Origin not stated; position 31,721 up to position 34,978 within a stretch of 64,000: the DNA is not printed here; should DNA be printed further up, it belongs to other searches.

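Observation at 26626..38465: Sigma54/two-component-controlled periplasmic type II molybdoenzyme locus with unassignable substrate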

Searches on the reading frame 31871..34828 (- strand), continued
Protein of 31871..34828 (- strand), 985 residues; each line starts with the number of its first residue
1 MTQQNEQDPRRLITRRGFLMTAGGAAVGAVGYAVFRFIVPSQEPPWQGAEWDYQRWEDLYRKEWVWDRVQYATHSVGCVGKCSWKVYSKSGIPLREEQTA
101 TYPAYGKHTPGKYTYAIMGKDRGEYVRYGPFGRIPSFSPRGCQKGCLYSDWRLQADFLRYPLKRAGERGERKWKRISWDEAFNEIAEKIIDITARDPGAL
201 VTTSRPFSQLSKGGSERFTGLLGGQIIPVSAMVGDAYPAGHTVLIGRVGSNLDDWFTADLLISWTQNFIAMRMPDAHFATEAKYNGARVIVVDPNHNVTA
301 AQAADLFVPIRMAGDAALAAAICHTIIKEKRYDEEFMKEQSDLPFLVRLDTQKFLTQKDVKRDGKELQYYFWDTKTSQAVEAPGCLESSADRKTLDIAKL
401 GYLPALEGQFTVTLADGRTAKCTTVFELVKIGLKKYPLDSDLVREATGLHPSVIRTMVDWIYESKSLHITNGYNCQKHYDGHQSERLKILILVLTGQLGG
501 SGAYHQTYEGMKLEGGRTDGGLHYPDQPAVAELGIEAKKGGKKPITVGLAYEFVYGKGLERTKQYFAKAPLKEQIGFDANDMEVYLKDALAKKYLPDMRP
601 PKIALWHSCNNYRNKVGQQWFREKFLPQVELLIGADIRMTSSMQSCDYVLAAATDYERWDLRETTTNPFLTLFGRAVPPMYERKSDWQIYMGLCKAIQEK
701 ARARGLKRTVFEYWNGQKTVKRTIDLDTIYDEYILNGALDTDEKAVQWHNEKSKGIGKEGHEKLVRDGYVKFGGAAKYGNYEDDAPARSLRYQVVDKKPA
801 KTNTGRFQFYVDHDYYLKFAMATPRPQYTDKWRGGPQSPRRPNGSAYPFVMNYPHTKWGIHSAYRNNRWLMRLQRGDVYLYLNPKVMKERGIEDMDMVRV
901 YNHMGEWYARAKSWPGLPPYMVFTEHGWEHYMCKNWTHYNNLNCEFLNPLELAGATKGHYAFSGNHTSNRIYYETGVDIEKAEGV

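Call 34: find_encoding_contigs(protein=P0008, flank=10000, max_places=4)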
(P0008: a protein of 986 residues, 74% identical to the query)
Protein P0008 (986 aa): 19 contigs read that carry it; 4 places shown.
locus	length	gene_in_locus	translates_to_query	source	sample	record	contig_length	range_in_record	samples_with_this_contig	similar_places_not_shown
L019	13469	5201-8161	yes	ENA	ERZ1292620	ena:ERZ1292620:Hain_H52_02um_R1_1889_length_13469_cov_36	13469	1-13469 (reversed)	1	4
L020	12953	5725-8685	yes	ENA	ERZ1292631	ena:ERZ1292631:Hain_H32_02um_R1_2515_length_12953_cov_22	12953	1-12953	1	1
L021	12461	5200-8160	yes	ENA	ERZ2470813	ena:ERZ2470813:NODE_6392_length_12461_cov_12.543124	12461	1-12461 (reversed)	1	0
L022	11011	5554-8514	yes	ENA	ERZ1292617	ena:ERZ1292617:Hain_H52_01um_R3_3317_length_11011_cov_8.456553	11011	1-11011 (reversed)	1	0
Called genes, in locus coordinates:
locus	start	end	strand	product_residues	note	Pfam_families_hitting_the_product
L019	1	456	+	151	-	?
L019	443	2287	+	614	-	PF17203:sCache_3_2 (faint), PF00672:HAMP (weak), PF08448:PAS_4, PF13426:PAS_9, PF00512:HisKA, PF02518:HATPase_c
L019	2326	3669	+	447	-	PF00072:Response_reg, PF00158:Sigma54_activat, PF14532:Sigma54_activ_2, PF00004:AAA (weak), PF07724:AAA_2, PF07728:AAA_5, PF25601:AAA_lid_14, PF02954:HTH_8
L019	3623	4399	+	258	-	PF14686:fn3_3 (weak), PF13620:CarboxypepD_reg, PF13715:CarbopepD_reg_2 (weak)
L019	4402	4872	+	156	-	PF13442:Cytochrome_CBB3, PF00034:Cytochrom_C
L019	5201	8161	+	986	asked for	PF00384:Molybdopterin, PF01568:Molydop_binding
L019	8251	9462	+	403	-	PF12797:Fer4_2 (faint), PF12838:Fer4_7 (weak), PF13237:Fer4_10 (weak), PF13247:Fer4_11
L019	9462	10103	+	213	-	PF02613:Nitrate_red_del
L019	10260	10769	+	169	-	PF00034:Cytochrom_C (weak), PF13442:Cytochrome_CBB3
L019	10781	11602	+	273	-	PF09459:EB_dh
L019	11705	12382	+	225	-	PF13442:Cytochrome_CBB3 (faint), PF00034:Cytochrom_C (weak)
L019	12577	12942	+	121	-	PF13442:Cytochrome_CBB3, PF00034:Cytochrom_C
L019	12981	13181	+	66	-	PF02416:TatA_B_E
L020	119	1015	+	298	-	PF12974:Phosphonate-bd, PF12727:PBP_like (weak)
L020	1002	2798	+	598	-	PF17203:sCache_3_2 (faint), PF00672:HAMP (weak), PF08448:PAS_4, PF13426:PAS_9, PF00512:HisKA, PF02518:HATPase_c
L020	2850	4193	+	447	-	PF00072:Response_reg, PF00158:Sigma54_activat, PF14532:Sigma54_activ_2, PF00004:AAA (weak), PF07724:AAA_2, PF07728:AAA_5, PF25601:AAA_lid_14, PF02954:HTH_8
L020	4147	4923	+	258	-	PF14686:fn3_3 (weak), PF13620:CarboxypepD_reg, PF13715:CarbopepD_reg_2 (weak)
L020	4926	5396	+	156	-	PF13442:Cytochrome_CBB3, PF00034:Cytochrom_C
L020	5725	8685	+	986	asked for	PF00384:Molybdopterin, PF01568:Molydop_binding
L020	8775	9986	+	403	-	PF12797:Fer4_2 (faint), PF12838:Fer4_7 (weak), PF13237:Fer4_10 (weak), PF13247:Fer4_11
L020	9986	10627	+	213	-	PF02613:Nitrate_red_del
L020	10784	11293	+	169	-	PF00034:Cytochrom_C (weak), PF13442:Cytochrome_CBB3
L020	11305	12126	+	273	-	PF09459:EB_dh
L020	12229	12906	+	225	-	PF13442:Cytochrome_CBB3 (faint), PF00034:Cytochrom_C (weak)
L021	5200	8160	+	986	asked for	PF00384:Molybdopterin, PF01568:Molydop_binding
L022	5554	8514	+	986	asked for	PF00384:Molybdopterin, PF01568:Molydop_binding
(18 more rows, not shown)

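Call 35: find_encoding_contigs(protein=P0009, flank=10000, max_places=2)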
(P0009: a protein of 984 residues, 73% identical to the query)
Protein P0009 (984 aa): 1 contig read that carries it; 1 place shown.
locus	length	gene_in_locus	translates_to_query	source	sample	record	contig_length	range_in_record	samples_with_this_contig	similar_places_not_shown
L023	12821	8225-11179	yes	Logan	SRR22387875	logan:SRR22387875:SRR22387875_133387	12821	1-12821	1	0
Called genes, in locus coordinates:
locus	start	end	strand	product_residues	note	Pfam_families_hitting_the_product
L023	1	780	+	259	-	?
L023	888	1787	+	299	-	PF12974:Phosphonate-bd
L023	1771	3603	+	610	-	PF17203:sCache_3_2 (faint), PF08448:PAS_4, PF13426:PAS_9, PF00512:HisKA, PF02518:HATPase_c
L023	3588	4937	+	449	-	PF00072:Response_reg, PF00158:Sigma54_activat, PF14532:Sigma54_activ_2, PF00004:AAA (weak), PF07724:AAA_2 (weak), PF07728:AAA_5, PF25601:AAA_lid_14, PF02954:HTH_8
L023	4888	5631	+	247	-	PF13473:Cupredoxin_1 (faint), PF13620:CarboxypepD_reg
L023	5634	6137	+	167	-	PF00034:Cytochrom_C, PF13442:Cytochrome_CBB3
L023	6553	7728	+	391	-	PF13609:Porin_4, PF07396:Porin_O_P, PF07642:BBP2 (weak)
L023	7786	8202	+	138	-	-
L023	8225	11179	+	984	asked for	PF00384:Molybdopterin, PF01568:Molydop_binding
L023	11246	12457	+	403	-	PF12797:Fer4_2 (faint), PF12838:Fer4_7 (weak), PF13237:Fer4_10 (weak), PF13247:Fer4_11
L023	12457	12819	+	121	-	?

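Call 36: find_encoding_contigs(protein=P0020, flank=10000, max_places=2)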
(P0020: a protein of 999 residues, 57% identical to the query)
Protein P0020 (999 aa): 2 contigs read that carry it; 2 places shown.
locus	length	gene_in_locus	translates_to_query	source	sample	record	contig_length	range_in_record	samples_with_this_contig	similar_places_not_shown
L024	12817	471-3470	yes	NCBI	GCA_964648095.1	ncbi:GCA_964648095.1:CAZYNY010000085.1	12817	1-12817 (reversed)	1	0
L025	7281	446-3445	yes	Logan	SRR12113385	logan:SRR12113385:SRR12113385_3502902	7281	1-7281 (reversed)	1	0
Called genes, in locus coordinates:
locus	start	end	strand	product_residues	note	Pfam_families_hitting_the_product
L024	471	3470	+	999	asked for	PF00384:Molybdopterin, PF01568:Molydop_binding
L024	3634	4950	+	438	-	PF13247:Fer4_11, PF12838:Fer4_7 (weak), PF13237:Fer4_10 (weak), PF14711:Nitr_red_bet_C (weak)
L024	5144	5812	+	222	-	PF02613:Nitrate_red_del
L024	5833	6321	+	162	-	PF00034:Cytochrom_C (weak), PF13442:Cytochrome_CBB3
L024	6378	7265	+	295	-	PF09459:EB_dh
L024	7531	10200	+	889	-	PF13386:DsbD_2, PF01558:POR (weak), PF20169:DUF6537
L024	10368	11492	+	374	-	PF13609:Porin_4, PF07396:Porin_O_P, PF07642:BBP2, PF07396:Porin_O_P (weak)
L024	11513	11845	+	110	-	-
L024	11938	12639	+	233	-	-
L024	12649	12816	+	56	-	?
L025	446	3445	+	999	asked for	PF00384:Molybdopterin, PF01568:Molydop_binding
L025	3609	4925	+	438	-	PF13247:Fer4_11, PF12838:Fer4_7 (weak), PF13237:Fer4_10 (weak), PF14711:Nitr_red_bet_C (weak)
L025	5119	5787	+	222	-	PF02613:Nitrate_red_del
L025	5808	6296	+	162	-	PF00034:Cytochrom_C (weak), PF13442:Cytochrome_CBB3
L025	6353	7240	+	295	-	PF09459:EB_dh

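Call 42: search_protein_families(library=pfam, proteins=[L004:2371-3333:+, L004:3330-4784:+, L004:4781-5422:+, L004:5426-6025:+, L004:5524-6792:+, L004:13201-13911:+, L004:13839-14921:+, L004:15748-17307:+, L004:18000-18893:+, L004:19414-20796:-], max_evalue=0.001)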
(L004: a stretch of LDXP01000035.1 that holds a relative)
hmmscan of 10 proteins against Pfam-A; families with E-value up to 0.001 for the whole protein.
L004:2371-3333:+ (320 aa): 1 family
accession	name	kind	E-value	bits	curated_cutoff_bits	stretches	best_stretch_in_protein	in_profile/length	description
PF12974.12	Phosphonate-bd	-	5.1e-45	154.2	27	1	79-310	1-236/242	ABC transporter, phosphonate, periplasmic substrate-binding protein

L004:3330-4784:+ (484 aa): 5 families
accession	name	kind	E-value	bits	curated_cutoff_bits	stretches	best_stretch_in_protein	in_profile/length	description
PF02518.31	HATPase_c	-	2.5e-15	57.3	26.4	1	387-483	2-110/111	Histidine kinase-, DNA gyrase B-, and HSP90-like ATPase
PF17203.10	sCache_3_2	-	1.2e-14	55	28.4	1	47-174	3-136/140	Single cache domain 3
PF00672.30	HAMP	-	1.2e-12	48.3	25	1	202-248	6-52/53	HAMP domain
PF07730.19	HisKA_3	-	3.9e-12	47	24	1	282-346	1-67/68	Histidine kinase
PF13581.12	HATPase_c_2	-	0.00031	21.2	27.4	1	383-443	24-89/127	Histidine kinase-like ATPase domain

L004:4781-5422:+ (213 aa): 5 families
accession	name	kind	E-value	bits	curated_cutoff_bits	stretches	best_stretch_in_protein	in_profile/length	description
PF00072.30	Response_reg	-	2.5e-32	111.8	30.2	1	6-118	1-111/111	Response regulator receiver domain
PF00196.25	GerE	-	1.3e-15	57.2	23.5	1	148-203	2-57/57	Bacterial regulatory proteins, luxR family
PF08281.18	Sigma70_r4_2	-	3.4e-08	33.4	25.7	1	148-191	10-54/54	Sigma-70, region 4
PF13936.12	HTH_38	-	0.0002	21.5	27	1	147-181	3-38/44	Helix-turn-helix domain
PF13551.12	HTH_29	-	0.0004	20.9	28.1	0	155-187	3-36/64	Winged helix-turn helix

L004:5426-6025:+ (199 aa): 2 families
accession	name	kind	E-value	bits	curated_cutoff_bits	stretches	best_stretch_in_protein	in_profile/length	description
PF13620.12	CarboxypepD_reg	-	2e-05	25.3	32.3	1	137-197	20-81/82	Carboxypeptidase regulatory-like domain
PF14686.12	fn3_3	-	0.00083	19.5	24.4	0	143-189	27-71/75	Polysaccharide lyase family 4, domain II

L004:5524-6792:+ (422 aa): 1 family
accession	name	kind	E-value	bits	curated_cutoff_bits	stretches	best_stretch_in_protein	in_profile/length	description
PF09459.16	EB_dh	-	8.6e-32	111.5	33.3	1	211-395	2-236/236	Ethylbenzene dehydrogenase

L004:13201-13911:+ (236 aa): 10 families
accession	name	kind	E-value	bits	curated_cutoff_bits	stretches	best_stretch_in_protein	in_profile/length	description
PF08241.18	Methyltransf_11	-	4.8e-26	91.7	21.2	1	49-144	1-95/95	Methyltransferase domain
PF13649.12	Methyltransf_25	-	2.7e-24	86.1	27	1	48-139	1-96/97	Methyltransferase domain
PF01209.24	Ubie_methyltran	-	1.1e-22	81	20.1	1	8-148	12-155/233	ubiE/COQ5 methyltransferase family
PF13847.12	Methyltransf_31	-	8.6e-17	61.6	27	1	45-146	4-111/145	Methyltransferase domain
PF13489.12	Methyltransf_23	-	1e-16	61.6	27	1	41-189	19-160/164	Methyltransferase domain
PF08242.18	Methyltransf_12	-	7.7e-15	55.9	30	1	49-142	1-98/98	Methyltransferase domain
PF07021.18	MetW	-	0.00019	21.5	21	1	43-153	12-115/193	Methionine biosynthesis protein MetW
PF01555.25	N6_N4_Mtase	-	0.0008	19.9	26.7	0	44-83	181-220/221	DNA methylase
PF05958.17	tRNA_U5-meth_tr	-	0.00098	18.7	23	0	39-88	197-245/357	tRNA (Uracil-5-)-methyltransferase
PF05148.21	Methyltransf_8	-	0.00099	19.5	27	0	17-147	53-159/219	Hypothetical methyltransferase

L004:13839-14921:+ (360 aa): 5 families
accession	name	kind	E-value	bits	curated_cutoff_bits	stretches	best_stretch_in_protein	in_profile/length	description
PF07992.20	Pyr_redox_2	-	3.9e-23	82.7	26.1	1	31-319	2-278/291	Pyridine nucleotide-disulphide oxidoreductase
PF21706.3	FCSD_central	-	1.3e-06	28.9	27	1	159-272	4-115/116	Sulfide dehydrogenase [flavocytochrome c] flavoprotein chain, central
PF00070.33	Pyr_redox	-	5.5e-05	24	22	0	32-64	2-34/82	Pyridine nucleotide-disulphide oxidoreductase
PF13450.12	NAD_binding_8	-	0.00056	20.6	21.9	0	34-64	1-28/68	NAD(P)-binding Rossmann-like domain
PF01266.30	DAO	-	0.00062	19.8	27.9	0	79-139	144-209/353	FAD dependent oxidoreductase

L004:15748-17307:+ (519 aa): 0 families

L004:18000-18893:+ (297 aa): 0 families

L004:19414-20796:- (460 aa): 1 family
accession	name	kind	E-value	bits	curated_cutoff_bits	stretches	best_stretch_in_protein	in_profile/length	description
PF02515.22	CoA_transf_3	-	2.2e-90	303.9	23.3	1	52-436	1-366/366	CoA-transferase family III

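Call 48: search_protein_families(library=pfam, proteins=[L005:16488-17927:+, L005:96-1280:+, L005:1183-2724:-, L005:2982-4508:-, L005:18426-19439:+, L005:19760-20815:+, L005:4524-6473:+, L005:18282-19349:-], max_evalue=1)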
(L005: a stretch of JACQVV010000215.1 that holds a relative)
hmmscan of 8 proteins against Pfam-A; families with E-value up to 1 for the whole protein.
L005:16488-17927:+ (479 aa): 6 families
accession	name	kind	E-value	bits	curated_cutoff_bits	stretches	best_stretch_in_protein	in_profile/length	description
PF07396.17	Porin_O_P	-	1.9e-37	129.8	20.9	1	128-479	22-370/370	Phosphate-selective porin O and P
PF13505.12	OMP_b-brl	-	0.0022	18.6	28.7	1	400-455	101-157/175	Outer membrane protein beta-barrel domain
PF00458.25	WHEP-TRS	-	0.012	16.1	32.5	1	48-94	4-50/53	WHEP-TRS domain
PF04102.17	SlyX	-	0.031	15.3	30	1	32-72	16-56/67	SlyX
PF10082.15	BBP2_2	-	0.049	12.9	23.7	1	413-476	316-377/378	Putative beta-barrel porin 2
PF19381.4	DUF5956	-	0.34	11.6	24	1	44-81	37-74/100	Family of unknown function (DUF5956)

L005:96-1280:+ (394 aa): 1 family
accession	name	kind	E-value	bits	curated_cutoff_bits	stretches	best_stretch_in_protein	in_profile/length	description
PF13620.12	CarboxypepD_reg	-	0.0041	17.9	32.3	1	181-230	3-54/82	Carboxypeptidase regulatory-like domain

L005:1183-2724:- (513 aa): 0 families

L005:2982-4508:- (508 aa): 4 families
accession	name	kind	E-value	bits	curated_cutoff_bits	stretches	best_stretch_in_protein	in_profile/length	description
PF01844.29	HNH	-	1.6e-05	25.3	21.4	1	446-490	3-46/47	HNH endonuclease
PF02720.22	DUF222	-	0.014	15.2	24.4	1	185-245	34-94/306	Domain of unknown function (DUF222)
PF10025.14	DUF2267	-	0.12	13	29.8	1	116-182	59-105/122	Uncharacterized conserved protein (DUF2267)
PF23008.3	FN3_Tor_3rd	-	0.24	11.9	30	1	322-349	17-44/92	Tyrosine-protein kinase receptor torso, third FN3 domain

L005:18426-19439:+ (337 aa): 0 families

L005:19760-20815:+ (351 aa): 1 family
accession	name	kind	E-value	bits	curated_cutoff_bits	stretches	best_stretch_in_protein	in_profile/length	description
PF07896.17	DUF1674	-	0.067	14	23.5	0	173-201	13-40/50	Protein of unknown function (DUF1674)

L005:4524-6473:+ (649 aa): 5 families
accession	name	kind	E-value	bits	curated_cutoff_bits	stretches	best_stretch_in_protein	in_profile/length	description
PF09459.16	EB_dh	-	2.6e-22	80.4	33.3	1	448-637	2-235/236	Ethylbenzene dehydrogenase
PF00034.26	Cytochrom_C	-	6.2e-22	79.2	21.3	2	201-290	3-89/90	Cytochrome c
PF13442.11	Cytochrome_CBB3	-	6.7e-19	68.4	27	2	201-287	5-68/68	Cytochrome C oxidase, cbb3-type, subunit III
PF14522.11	Cytochrome_C7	-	0.075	13.3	24.8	0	330-345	37-52/67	Cytochrome c7 and related cytochrome c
PF02433.20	FixO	-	0.21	11.5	29.6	0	326-342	51-67/219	Cytochrome C oxidase, mono-heme subunit/FixO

L005:18282-19349:- (355 aa): 4 families
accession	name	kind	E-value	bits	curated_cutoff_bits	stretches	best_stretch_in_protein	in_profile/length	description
PF00704.34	Glyco_hydro_18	-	8.3e-26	91.8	29.6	1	119-339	81-315/317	Glycosyl hydrolases family 18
PF23916.1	TIM-barrel_EndoS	-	0.00041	20.6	27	1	67-191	26-150/238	Endo-beta-N-acetylglucosaminidase EndoS TIM-barrel domain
PF03537.19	Glyco_hydro_114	-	0.01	15.5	27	1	129-187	92-153/231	Glycoside-hydrolase family GH114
PF17281.7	DUF5346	-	0.041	14.5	27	1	219-265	38-83/102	Family of unknown function (DUF5346)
